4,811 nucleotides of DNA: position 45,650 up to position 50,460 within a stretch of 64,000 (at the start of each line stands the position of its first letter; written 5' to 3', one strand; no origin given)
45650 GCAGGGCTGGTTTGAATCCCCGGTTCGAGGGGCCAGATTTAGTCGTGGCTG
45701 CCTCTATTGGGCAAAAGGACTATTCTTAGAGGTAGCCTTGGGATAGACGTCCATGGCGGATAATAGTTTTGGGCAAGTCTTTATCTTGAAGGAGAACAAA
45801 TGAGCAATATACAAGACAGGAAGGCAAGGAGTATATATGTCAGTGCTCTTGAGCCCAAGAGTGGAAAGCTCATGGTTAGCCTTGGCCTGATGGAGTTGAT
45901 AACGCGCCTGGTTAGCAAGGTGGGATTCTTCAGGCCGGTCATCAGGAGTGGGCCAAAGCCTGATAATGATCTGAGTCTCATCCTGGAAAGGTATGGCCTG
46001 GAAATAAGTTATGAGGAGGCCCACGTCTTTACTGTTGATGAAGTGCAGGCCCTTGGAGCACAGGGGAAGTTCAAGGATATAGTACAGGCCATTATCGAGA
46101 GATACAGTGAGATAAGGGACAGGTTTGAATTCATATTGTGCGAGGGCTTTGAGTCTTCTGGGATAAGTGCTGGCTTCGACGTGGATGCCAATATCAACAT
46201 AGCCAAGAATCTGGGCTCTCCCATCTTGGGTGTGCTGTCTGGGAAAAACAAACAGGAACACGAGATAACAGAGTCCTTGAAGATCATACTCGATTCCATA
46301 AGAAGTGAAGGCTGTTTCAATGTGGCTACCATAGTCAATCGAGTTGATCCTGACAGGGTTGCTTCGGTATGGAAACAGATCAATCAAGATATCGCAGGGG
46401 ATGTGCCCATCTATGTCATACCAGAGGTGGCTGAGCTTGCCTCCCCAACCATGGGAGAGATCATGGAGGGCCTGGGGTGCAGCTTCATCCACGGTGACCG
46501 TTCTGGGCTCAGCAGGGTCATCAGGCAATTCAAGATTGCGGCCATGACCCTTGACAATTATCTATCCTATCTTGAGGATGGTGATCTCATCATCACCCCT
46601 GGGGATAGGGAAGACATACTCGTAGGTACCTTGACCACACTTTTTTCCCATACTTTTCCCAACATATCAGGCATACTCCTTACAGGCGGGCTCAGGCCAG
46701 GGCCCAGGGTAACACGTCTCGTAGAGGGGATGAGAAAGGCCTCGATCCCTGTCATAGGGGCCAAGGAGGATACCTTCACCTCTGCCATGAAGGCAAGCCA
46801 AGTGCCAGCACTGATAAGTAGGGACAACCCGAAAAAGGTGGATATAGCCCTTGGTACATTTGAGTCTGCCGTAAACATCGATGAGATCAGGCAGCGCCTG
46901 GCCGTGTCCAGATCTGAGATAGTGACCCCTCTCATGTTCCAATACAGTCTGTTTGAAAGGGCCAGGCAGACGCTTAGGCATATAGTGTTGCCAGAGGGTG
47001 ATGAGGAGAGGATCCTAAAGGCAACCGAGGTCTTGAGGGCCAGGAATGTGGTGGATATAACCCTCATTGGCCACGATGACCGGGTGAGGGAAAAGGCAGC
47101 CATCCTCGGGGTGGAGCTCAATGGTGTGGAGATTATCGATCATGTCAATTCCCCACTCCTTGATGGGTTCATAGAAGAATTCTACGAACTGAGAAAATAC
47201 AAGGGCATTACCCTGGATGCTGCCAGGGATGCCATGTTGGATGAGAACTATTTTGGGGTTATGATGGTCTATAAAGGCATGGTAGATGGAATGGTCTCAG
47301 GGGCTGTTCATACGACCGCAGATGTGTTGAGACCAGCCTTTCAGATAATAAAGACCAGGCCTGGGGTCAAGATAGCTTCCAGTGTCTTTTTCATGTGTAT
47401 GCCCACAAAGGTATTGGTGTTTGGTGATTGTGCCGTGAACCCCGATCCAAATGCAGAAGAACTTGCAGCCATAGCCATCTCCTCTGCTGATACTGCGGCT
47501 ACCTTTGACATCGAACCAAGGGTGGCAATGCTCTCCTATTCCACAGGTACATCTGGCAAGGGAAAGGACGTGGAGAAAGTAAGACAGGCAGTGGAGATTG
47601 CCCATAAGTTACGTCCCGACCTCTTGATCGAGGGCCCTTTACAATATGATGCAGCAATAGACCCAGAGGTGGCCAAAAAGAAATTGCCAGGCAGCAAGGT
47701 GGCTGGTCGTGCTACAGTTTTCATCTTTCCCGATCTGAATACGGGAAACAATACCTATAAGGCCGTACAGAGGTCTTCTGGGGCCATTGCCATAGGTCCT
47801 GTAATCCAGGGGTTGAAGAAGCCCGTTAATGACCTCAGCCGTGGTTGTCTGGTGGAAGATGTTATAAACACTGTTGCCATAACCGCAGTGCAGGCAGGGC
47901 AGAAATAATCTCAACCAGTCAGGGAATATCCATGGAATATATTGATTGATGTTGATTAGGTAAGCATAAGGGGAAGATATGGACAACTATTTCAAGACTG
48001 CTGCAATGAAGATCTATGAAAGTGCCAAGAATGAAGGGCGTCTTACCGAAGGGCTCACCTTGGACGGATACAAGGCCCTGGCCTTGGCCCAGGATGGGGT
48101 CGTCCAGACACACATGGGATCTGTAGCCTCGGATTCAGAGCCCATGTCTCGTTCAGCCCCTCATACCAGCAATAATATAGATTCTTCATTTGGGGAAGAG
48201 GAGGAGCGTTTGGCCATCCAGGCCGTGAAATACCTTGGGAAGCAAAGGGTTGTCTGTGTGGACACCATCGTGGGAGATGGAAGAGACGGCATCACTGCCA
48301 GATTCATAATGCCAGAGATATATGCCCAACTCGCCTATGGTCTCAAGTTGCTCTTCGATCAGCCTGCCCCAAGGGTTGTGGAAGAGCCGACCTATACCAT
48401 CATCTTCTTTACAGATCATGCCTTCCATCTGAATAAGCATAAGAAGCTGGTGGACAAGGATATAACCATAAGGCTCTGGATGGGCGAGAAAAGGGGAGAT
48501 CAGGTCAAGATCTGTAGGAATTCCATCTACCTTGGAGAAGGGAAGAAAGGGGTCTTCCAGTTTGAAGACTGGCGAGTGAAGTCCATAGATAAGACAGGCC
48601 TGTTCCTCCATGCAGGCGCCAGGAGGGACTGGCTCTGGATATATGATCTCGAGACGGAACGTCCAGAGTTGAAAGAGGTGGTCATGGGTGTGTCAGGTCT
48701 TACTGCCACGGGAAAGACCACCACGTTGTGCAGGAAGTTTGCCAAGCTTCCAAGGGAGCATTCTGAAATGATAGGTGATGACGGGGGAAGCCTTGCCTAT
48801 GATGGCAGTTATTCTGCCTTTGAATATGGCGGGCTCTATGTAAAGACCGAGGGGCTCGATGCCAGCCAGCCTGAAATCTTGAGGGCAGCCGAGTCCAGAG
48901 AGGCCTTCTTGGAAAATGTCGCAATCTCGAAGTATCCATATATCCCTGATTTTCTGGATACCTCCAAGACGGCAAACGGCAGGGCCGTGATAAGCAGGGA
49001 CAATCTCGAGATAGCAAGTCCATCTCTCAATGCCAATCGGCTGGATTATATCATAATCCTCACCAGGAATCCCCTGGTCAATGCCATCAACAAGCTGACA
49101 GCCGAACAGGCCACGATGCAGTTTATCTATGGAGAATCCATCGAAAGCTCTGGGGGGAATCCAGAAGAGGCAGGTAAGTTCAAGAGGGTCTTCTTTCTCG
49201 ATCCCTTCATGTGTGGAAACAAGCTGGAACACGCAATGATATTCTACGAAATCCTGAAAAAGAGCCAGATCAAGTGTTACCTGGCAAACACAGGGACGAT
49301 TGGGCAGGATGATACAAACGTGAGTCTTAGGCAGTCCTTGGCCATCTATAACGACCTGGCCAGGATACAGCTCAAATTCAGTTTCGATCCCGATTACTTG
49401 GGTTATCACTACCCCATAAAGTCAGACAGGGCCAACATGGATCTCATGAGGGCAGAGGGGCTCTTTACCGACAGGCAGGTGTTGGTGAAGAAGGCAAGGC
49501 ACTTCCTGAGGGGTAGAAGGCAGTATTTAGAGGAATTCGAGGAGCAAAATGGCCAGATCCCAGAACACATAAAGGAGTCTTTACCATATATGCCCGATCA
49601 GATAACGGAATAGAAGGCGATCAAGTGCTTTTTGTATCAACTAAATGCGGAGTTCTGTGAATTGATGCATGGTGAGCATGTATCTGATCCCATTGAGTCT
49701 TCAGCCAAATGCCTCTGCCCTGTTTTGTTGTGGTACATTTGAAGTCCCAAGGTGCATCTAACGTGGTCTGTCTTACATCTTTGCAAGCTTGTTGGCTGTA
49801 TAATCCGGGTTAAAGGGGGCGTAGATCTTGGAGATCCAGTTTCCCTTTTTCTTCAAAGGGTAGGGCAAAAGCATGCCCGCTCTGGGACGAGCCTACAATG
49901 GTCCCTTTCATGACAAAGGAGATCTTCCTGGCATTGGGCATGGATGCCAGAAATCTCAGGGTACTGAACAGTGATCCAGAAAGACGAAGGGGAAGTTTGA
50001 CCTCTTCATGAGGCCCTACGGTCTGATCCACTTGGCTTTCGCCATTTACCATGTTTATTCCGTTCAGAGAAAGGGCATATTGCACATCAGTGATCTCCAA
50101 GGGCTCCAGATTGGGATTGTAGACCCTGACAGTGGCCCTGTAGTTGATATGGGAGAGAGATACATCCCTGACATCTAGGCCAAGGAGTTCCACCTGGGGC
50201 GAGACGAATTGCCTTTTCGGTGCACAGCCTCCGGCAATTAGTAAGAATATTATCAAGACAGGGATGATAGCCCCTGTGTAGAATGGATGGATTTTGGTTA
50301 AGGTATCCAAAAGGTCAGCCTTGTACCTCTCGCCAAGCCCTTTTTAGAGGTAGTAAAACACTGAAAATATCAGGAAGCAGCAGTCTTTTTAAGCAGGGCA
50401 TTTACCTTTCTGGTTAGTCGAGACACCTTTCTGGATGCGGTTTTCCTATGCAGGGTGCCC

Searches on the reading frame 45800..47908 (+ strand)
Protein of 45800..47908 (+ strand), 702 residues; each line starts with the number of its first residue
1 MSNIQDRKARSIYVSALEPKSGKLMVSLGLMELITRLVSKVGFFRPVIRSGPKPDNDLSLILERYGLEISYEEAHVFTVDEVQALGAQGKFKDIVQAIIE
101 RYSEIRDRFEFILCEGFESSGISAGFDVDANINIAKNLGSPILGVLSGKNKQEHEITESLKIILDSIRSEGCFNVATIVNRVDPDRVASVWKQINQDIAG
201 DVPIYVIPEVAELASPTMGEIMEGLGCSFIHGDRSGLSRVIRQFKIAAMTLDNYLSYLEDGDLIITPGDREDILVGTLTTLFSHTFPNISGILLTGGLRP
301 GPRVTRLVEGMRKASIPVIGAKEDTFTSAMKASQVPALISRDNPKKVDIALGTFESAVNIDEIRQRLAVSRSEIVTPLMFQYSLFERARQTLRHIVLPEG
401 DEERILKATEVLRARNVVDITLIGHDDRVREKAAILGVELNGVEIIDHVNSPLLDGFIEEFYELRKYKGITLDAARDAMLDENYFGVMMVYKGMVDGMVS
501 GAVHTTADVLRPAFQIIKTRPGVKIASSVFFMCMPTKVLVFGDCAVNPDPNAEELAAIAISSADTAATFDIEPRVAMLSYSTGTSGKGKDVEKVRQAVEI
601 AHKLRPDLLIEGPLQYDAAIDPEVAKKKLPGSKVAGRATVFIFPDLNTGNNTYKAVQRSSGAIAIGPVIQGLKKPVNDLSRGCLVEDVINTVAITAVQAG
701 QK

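Call 52: search_protein_families(library=pfam, proteins=[window:45800-47908:+], max_evalue=0.00001)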
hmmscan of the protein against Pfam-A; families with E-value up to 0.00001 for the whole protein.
window:45800-47908:+ (702 aa): 3 families
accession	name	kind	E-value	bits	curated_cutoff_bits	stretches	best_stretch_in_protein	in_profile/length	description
PF01515.24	PTA_PTB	-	3e-132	441.3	24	1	379-696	1-319/319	Phosphate acetyl/butaryl transferase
PF07085.17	DRTGG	-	1e-24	86.8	25.2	1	220-334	1-104/105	DRTGG domain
PF13500.12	AAA_26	-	2.1e-17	64.1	27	1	10-203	1-189/198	AAA domain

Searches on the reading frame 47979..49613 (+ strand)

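Call 52: search_protein_families(library=pfam, proteins=[window:47979-49613:+], max_evalue=0.00001)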
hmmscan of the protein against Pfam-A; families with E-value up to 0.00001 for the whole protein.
window:47979-49613:+ (544 aa): 1 family
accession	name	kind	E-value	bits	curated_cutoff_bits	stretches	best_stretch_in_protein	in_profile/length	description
PF01293.25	PEPCK_ATP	-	5.3e-40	137.9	26.5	1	74-465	70-440/465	Phosphoenolpyruvate carboxykinase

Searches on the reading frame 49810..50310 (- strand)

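Call 52: search_protein_families(library=pfam, proteins=[window:49810-50310:-], max_evalue=0.00001)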
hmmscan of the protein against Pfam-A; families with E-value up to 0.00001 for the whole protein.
window:49810-50310:- (166 aa): 1 family
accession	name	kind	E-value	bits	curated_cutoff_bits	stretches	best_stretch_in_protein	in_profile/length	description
PF03168.19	LEA_2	-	1.8e-10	41.6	25.4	1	60-155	1-97/98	Late embryogenesis abundant protein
